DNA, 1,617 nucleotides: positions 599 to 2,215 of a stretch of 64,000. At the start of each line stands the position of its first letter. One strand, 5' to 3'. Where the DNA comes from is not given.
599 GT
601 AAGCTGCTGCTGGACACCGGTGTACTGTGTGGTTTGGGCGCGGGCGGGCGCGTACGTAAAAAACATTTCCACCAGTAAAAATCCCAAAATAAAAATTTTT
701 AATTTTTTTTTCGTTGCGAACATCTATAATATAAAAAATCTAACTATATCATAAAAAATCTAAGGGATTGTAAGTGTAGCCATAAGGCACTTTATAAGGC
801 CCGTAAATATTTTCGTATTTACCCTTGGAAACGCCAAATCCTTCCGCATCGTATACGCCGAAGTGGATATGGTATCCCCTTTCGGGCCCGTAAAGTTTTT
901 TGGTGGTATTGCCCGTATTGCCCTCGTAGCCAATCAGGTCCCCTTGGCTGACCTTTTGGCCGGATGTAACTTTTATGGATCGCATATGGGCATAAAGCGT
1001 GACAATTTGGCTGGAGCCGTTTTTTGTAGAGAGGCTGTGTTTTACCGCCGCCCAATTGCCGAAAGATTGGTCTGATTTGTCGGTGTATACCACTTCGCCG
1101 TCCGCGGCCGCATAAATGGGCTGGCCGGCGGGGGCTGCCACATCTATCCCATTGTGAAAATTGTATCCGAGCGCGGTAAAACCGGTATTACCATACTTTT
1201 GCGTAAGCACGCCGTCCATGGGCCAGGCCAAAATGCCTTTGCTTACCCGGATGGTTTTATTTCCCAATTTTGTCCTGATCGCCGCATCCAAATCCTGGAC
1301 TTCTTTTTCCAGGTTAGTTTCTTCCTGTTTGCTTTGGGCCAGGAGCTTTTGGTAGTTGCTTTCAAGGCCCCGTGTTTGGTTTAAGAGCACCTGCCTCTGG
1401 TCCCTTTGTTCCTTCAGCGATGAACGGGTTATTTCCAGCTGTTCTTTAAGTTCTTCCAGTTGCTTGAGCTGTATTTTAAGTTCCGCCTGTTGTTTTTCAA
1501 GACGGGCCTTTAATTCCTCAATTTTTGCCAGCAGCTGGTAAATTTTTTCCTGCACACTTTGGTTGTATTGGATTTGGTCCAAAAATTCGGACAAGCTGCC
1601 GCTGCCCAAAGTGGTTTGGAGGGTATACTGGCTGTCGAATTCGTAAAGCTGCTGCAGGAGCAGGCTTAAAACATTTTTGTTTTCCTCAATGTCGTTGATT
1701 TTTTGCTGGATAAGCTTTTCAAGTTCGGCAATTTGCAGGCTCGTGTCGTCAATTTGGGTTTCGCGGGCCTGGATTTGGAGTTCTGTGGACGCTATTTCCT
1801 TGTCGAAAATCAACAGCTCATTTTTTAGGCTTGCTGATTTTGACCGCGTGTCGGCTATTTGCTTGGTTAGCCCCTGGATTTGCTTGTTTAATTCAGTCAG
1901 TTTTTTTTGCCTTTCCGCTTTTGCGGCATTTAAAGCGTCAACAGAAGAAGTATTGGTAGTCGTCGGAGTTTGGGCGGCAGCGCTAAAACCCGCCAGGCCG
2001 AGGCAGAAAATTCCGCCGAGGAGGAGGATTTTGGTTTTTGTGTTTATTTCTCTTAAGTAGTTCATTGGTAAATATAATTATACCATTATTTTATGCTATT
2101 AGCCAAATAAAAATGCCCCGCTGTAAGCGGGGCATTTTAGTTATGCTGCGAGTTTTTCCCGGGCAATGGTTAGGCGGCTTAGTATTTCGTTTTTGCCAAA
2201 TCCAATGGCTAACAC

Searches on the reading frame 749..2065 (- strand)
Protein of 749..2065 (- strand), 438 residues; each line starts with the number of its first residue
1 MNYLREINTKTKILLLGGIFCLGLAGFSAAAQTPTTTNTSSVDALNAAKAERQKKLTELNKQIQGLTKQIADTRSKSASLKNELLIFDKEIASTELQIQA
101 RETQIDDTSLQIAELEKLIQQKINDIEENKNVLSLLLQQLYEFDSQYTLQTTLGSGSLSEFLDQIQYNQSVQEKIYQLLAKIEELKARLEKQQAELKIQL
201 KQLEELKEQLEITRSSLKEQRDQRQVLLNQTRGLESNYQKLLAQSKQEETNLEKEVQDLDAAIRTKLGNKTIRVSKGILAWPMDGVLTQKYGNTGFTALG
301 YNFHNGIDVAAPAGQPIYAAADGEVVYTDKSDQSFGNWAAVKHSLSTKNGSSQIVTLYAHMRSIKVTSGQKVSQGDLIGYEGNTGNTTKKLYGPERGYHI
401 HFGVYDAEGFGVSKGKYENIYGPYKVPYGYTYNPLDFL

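Call 54: search_protein_families(library=ncbifam, proteins=[window:749-2065:-], max_evalue=0.001)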
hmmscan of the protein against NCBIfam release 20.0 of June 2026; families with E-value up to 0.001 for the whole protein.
window:749-2065:- (438 aa): 19 families
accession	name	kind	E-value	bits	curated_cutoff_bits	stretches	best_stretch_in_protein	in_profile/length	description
NF050804.1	CellDivDipMCaul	equivalog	2.5e-18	66.2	900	1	272-389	500-606/634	cell division endopeptidase DipM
NF040883.1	amid_act_ActS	equivalog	2.1e-16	59.9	375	1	262-391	100-216/242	amidase activator ActS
NF008652.0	PRK11649.1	equivalog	4.4e-16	58.6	341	1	304-404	313-397/439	murein DD-endopeptidase MepM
NF052336.1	PdgHdaseHSB100310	equivalog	1.3e-13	51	500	1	279-404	35-141/316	peptidoglycan hydrolase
NF052530.1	Heli_ShapePgp3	exception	6.8e-13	48.3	300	1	234-405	100-252/270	peptidoglycan metallopeptidase Pgp3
NF053824.1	PdgNdpepShyC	equivalog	1e-12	47.7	700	1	303-388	295-372/429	peptidoglycan DD-endopeptidase ShyC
NF053825.1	PdgNdpepShyA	equivalog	2.1e-12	46.5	700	1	303-393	295-373/425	peptidoglycan DD-endopeptidase ShyA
NF008123.1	PRK10871.1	equivalog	3.8e-11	43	311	1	235-391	201-345/365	murein hydrolase activator NlpD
NF041208.1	celldiv_DipM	equivalog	2.6e-10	40.1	740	1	279-388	298-396/419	cell division endopeptidase DipM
NF053738.1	S2SprSpoIIQBc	equivalog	1.3e-09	38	250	1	301-404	119-210/232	stage II sporulation protein SpoIIQ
NF052529.1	PG_M23_Pgp6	exception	3.9e-08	32.4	600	1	301-405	332-420/452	peptidoglycan metallopeptidase Pgp6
NF004799.0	PRK06148.1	subfamily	4e-08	31.7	1128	1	172-385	314-524/1015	hypothetical protein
TIGR02168.1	SMC_prok_B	equivalog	3.7e-07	28.3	567.35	1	35-260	709-934/1181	chromosome segregation protein SMC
NF047755.1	LIC_10271_M23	exception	2.1e-06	27.6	180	1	269-379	85-184/207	LIC_10271 family cell wall hydrolase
NF008644.1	PRK11637.1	equivalog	2.5e-05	23.5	270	1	276-388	261-362/385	murein hydrolase activator EnvC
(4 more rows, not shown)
